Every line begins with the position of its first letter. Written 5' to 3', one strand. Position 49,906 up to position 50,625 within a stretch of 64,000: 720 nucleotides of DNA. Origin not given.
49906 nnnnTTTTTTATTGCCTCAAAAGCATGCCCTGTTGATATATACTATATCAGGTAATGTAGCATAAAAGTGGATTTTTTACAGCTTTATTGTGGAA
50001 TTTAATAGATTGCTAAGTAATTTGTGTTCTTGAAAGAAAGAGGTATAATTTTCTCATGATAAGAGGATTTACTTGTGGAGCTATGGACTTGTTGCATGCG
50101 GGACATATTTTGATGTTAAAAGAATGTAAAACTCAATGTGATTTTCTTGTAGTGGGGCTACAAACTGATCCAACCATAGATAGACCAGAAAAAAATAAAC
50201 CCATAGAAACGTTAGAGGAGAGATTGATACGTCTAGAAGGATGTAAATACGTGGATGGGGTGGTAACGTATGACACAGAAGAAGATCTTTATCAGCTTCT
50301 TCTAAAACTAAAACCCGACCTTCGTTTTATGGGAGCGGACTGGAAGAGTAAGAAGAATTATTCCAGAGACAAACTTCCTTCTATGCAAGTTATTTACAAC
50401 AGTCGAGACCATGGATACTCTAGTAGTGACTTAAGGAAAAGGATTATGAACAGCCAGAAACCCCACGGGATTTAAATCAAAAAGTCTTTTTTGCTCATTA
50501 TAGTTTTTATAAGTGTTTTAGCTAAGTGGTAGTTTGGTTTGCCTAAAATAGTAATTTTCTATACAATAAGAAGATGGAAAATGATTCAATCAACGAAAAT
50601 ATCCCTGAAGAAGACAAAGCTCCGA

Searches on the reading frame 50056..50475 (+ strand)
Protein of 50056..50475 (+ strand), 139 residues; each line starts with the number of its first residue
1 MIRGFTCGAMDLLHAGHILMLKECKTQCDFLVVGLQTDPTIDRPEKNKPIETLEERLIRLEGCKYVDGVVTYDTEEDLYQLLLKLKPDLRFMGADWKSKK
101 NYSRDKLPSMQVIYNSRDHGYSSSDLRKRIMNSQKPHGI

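Call 58: search_protein_families(library=pfam, proteins=[window:50056-50475:+], max_evalue=0.001)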
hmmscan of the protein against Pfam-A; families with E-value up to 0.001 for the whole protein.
window:50056-50475:+ (139 aa): 1 family
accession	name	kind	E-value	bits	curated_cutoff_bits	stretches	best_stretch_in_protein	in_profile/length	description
PF01467.32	CTP_transf_like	-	5.6e-15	56.2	21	1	5-129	1-133/133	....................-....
